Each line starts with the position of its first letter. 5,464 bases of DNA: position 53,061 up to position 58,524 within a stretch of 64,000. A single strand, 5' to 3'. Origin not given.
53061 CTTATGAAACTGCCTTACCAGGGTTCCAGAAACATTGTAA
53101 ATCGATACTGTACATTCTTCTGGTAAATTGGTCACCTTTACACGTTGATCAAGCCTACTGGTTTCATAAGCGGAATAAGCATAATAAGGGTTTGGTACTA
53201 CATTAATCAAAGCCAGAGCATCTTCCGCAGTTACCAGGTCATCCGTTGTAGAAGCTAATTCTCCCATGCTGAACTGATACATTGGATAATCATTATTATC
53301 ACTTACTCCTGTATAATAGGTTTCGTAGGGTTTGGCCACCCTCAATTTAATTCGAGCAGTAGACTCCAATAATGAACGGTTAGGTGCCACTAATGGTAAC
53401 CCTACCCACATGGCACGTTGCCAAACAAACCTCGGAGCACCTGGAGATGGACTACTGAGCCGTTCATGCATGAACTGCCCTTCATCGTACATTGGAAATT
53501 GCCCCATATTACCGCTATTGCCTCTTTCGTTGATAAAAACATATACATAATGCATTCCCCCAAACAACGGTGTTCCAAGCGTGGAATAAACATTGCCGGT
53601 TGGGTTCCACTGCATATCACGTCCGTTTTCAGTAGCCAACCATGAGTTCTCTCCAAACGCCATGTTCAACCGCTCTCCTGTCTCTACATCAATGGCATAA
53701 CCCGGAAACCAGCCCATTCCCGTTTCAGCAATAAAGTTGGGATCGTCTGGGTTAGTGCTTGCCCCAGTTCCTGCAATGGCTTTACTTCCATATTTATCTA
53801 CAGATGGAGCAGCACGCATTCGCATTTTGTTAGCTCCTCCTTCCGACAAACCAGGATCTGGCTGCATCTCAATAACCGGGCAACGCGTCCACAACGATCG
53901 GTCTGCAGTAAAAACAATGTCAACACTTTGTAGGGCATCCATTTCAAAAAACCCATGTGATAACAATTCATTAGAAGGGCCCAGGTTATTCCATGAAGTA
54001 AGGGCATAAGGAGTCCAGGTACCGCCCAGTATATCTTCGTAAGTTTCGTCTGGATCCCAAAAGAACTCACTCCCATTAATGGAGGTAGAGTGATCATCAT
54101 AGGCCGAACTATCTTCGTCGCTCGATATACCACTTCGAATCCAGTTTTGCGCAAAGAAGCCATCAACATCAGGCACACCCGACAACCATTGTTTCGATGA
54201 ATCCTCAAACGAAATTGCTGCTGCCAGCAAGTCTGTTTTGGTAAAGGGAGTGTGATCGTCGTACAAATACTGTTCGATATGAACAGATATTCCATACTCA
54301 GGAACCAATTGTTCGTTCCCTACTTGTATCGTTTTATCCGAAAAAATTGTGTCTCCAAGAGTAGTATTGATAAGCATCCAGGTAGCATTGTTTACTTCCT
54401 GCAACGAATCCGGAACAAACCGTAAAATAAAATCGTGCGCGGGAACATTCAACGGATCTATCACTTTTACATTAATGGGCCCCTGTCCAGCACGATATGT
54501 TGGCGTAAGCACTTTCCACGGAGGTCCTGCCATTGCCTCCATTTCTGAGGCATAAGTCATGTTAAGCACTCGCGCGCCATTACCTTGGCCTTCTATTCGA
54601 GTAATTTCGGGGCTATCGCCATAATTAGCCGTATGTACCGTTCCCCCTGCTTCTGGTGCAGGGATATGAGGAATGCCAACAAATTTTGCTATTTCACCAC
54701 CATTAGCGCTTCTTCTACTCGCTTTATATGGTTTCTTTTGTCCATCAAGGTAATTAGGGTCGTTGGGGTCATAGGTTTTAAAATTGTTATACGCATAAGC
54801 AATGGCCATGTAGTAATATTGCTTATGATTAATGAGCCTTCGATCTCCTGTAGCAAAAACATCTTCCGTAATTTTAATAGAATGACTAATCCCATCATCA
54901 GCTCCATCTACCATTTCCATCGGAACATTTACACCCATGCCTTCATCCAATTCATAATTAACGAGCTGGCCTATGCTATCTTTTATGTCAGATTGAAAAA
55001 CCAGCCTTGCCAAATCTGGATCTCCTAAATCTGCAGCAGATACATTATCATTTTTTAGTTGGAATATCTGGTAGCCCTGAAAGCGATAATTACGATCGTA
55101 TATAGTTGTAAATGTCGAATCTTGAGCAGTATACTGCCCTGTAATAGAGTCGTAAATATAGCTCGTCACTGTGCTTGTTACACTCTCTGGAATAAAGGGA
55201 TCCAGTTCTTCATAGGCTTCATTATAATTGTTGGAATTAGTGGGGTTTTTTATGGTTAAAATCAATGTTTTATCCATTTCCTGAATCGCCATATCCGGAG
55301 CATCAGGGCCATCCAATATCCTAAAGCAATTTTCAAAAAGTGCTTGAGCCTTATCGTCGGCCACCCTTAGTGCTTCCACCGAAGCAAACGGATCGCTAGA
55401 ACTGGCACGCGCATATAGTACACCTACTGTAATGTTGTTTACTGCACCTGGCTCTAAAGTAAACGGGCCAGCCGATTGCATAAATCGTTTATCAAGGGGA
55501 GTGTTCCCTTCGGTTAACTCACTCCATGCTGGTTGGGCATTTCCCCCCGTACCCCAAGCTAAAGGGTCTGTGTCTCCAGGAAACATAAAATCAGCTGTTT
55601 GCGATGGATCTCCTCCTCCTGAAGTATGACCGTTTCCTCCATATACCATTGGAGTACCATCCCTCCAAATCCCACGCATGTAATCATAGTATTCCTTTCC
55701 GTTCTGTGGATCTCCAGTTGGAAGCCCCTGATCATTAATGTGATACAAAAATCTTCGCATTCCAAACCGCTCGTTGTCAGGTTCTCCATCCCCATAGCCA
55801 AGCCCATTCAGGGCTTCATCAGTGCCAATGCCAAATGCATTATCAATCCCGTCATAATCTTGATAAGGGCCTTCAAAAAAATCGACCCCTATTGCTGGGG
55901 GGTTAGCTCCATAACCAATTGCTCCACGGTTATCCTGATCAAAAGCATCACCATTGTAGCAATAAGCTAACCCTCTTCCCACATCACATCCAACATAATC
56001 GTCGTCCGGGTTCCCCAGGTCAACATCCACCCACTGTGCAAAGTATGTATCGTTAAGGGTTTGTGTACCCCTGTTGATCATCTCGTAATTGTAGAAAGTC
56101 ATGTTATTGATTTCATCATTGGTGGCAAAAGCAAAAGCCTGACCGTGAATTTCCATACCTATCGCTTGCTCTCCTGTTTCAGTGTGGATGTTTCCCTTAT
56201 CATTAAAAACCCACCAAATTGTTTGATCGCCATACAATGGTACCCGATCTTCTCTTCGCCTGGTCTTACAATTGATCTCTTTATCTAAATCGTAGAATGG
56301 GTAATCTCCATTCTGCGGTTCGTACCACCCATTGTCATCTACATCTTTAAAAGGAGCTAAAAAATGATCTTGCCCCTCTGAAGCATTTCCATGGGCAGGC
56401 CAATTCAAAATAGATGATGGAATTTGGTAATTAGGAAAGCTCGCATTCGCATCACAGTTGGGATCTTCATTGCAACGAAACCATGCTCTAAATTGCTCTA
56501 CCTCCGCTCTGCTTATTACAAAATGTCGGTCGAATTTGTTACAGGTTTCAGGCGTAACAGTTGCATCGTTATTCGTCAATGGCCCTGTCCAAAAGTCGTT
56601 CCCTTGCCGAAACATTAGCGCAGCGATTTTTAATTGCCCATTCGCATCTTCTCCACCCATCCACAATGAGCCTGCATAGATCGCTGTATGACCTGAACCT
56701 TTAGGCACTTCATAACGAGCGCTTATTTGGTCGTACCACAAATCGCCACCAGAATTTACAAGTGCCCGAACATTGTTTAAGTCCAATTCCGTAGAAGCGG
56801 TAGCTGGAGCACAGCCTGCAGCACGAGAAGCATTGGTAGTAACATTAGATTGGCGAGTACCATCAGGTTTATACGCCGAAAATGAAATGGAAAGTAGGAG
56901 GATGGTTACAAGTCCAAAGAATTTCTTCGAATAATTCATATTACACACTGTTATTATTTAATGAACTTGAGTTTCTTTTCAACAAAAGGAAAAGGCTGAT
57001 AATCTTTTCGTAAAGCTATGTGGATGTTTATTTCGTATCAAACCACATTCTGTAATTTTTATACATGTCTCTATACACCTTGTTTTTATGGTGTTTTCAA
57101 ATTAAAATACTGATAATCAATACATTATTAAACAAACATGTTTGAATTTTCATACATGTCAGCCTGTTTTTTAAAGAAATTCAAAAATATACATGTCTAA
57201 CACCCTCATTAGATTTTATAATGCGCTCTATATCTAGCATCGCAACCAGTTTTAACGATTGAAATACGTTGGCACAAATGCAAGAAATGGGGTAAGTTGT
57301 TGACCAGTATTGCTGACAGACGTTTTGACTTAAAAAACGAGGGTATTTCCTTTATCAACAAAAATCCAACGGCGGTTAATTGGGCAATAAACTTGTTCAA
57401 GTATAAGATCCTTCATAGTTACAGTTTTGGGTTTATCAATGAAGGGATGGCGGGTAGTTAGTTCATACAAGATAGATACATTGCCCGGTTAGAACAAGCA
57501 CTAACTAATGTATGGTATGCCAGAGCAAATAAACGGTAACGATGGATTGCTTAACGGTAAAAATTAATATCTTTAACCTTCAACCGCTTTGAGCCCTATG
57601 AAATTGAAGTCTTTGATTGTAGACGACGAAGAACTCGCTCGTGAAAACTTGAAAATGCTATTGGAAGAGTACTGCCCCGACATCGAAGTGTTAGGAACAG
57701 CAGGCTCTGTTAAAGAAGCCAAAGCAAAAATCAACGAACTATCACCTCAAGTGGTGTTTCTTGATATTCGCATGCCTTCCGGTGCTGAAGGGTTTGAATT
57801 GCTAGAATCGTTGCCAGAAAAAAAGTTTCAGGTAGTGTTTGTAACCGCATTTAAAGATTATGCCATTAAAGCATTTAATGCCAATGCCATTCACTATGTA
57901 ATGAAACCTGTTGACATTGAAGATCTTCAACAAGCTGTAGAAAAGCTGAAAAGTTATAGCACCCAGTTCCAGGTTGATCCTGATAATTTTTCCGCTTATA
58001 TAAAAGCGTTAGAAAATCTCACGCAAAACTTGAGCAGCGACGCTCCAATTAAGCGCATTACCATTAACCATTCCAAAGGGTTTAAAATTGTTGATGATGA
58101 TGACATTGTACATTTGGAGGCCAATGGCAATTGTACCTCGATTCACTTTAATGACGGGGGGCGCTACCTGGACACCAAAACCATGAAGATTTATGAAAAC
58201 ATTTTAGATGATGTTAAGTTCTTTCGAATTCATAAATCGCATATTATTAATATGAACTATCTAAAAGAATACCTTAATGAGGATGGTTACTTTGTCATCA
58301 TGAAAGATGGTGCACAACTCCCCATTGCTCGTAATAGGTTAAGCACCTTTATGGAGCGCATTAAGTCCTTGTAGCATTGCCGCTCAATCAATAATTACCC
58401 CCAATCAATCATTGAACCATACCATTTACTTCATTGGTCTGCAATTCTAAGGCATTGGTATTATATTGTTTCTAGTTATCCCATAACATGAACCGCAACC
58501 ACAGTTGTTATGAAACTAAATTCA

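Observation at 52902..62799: Best candidate system: giant T9SS cargo protein paired divergently with two LytTR regulators, a double-propeller LytS-type kinase and a repeat-bearing acidic lipoprotein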

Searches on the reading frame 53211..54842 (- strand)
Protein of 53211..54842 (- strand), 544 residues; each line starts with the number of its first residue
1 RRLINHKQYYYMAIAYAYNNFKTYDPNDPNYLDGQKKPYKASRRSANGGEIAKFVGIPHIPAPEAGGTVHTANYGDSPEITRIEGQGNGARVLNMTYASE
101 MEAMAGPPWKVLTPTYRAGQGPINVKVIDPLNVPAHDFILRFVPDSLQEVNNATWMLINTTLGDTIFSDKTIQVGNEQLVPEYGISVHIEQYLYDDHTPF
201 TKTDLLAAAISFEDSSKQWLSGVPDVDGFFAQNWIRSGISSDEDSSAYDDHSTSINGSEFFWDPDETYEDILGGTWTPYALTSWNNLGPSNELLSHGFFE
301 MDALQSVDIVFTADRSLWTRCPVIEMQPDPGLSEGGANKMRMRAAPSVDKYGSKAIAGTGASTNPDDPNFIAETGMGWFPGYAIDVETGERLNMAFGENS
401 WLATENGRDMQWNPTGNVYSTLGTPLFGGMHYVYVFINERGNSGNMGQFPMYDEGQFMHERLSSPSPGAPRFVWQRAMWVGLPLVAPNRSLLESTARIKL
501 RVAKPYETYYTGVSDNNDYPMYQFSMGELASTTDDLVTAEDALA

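Call 93: search_protein_representatives(protein=window:53211-54842:-)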
Query: 544 residues. Proteins with E-value up to 0.001 (for the whole library): 1011; up to 1e-10: 806; up to 1e-30: 486. The best 150 are listed.
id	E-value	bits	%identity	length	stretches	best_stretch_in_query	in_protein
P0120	3.3e-137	475.2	53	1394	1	2-534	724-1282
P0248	1.9e-135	469.4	49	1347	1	1-544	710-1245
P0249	5.4e-131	454.7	49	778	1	1-536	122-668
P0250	2.4e-126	439.3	45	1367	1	2-543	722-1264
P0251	1.7e-124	433.3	49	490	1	57-531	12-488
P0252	3.9e-123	428.7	50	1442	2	2-511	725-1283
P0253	1.3e-121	423.7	46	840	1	1-541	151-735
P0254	8.1e-120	417.8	47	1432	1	1-543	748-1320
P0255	1.4e-118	413.7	49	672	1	1-530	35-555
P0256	1.1e-117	410.7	49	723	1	2-543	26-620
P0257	9.0e-116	404.4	48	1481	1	1-523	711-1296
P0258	1.1e-115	404.1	47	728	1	2-543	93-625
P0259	2.0e-115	403.3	53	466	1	24-463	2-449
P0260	3.0e-115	402.7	44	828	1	2-543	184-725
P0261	2.0e-114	400.0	44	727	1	3-542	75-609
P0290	2.1e-96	340.5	48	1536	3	301-543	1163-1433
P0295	1.9e-95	337.4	43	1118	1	76-527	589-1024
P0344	4.8e-82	293.1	43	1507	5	279-439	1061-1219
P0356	5.9e-79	282.9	45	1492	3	301-440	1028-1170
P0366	6.3e-78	279.5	47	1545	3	301-436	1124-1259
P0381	1.2e-75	272.0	44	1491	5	293-439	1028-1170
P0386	3.3e-75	270.5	38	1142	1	77-529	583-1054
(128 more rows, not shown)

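Call 94: search_protein_families(library=pfam, proteins=[P0290, P0344, P0366, P0356, P0381, P0295, P0386], max_evalue=0.001)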
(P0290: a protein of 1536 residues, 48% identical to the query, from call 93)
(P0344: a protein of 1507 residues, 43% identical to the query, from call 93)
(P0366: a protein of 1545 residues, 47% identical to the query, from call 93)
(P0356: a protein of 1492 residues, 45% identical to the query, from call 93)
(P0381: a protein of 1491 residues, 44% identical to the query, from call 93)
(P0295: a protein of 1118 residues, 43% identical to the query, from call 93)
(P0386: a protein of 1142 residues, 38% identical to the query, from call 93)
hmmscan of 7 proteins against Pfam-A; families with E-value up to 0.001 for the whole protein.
P0290 (1536 aa): 1 family
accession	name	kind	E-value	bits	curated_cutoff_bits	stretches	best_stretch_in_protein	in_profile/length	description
PF13860.13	FlgD_ig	-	0.00068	20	27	0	1465-1514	23-75/79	FlgD Ig-like domain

P0344 (1507 aa): 0 families

P0366 (1545 aa): 0 families

P0356 (1492 aa): 0 families

P0381 (1491 aa): 0 families

P0295 (1118 aa): 3 families
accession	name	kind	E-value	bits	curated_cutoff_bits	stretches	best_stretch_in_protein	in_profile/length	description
PF18911.6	PKD_4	-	5.1e-13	49.3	27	1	532-579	33-80/85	PKD domain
PF18962.6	Por_Secre_tail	-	9.2e-10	39.1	27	1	1042-1108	1-68/75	Secretion system C-terminal sorting domain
PF00801.26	PKD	-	2.9e-09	37.2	23.5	1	520-575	14-73/80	PKD domain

P0386 (1142 aa): 3 families
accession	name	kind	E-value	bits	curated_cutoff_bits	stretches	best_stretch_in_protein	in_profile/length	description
PF18911.6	PKD_4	-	5.4e-09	36.4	27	1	525-575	33-83/85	PKD domain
PF18962.6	Por_Secre_tail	-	4.7e-07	30.5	27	1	1068-1131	2-66/75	Secretion system C-terminal sorting domain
PF00801.26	PKD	-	6.6e-05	23.3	23.5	1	528-568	31-73/80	PKD domain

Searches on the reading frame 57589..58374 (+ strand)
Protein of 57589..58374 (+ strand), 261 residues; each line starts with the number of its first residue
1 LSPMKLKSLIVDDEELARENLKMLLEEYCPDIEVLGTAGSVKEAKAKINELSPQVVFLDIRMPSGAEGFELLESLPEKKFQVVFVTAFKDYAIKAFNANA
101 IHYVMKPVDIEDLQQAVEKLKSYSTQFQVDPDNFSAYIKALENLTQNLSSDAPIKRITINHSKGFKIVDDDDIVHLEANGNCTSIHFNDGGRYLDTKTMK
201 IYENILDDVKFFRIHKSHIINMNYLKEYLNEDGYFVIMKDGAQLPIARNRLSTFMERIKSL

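Call 4: search_protein_families(library=pfam, proteins=[window:57589-58374:+], max_evalue=0.01)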
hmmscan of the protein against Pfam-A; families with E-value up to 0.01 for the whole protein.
window:57589-58374:+ (261 aa): 2 families
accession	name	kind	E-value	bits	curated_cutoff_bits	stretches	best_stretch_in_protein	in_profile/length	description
PF00072.30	Response_reg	-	1.4e-21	77.2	30.2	1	9-118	2-111/111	Response regulator receiver domain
PF04397.21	LytTR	-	7.5e-17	61.8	22.6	1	166-258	4-97/98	LytTr DNA-binding domain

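Call 5: search_protein_families(library=ncbifam, proteins=[window:57589-58374:+], max_evalue=0.01)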
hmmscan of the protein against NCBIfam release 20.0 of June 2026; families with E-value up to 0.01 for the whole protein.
window:57589-58374:+ (261 aa): 61 families (the best 25 are shown)
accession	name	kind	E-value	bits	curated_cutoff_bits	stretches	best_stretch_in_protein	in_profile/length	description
NF008677.0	PRK11697.1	equivalog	2.1e-40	138.6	246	1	6-258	2-235/238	two-component system response regulator BtsR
NF010684.1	PRK14084.1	equivalog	1.9e-34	119.5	375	1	6-257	1-251/254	response regulator transcription factor LytR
NF047785.1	respo_reg_MadR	equivalog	9.7e-18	64.3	300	1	7-144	2-142/209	MadR family response regulator transcription factor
NF001965.0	PRK00742.1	subfamily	6.9e-15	55.1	293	1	4-119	2-122/357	chemotaxis-specific protein-glutamate methyltransferase CheB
NF052445.1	RespRegMctR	equivalog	2.9e-14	53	300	1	6-128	2-126/205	two-component system response regulator MctR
TIGR02875.1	spore_0_A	equivalog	1.1e-13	51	200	1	5-169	2-172/262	sporulation transcription factor Spo0A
NF007935.0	PRK10651.1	equivalog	7.3e-12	44.9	250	1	8-119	9-122/216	two-component system response regulator NarL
NF008469.0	PRK11361.1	equivalog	9.5e-12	44.3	714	1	7-119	6-118/461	acetoacetate metabolism transcriptional regulator AtoC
NF006900.1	PRK09390.1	equivalog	6.2e-11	42.2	255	1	9-146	8-145/203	response regulator FixJ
NF006623.1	PRK09191.1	subfamily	1.2e-10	41.6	240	1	7-118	139-249/258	PhyR family response regulator anti-anti-sigma factor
NF009206.0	PRK12555.1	subfamily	2.7e-10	39.8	342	1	8-109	3-107/340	chemotaxis-specific protein-glutamate methyltransferase CheB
NF041367.1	CheY_Halo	equivalog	7.1e-10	39.3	200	1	9-119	2-112/114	chemotaxis protein CheY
NF011896.0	PRK15369.1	equivalog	7.1e-10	38.8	242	1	5-144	3-142/211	two component system response regulator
TIGR01818.1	ntrC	equivalog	1e-09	37.7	558.6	1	9-124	2-117/463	nitrogen regulation protein NR(I)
NF033791.1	ActR_PrrA_rreg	equivalog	1.1e-09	38.6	250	1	9-127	5-123/173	ActR/PrrA/RegA family redox response regulator transcription factor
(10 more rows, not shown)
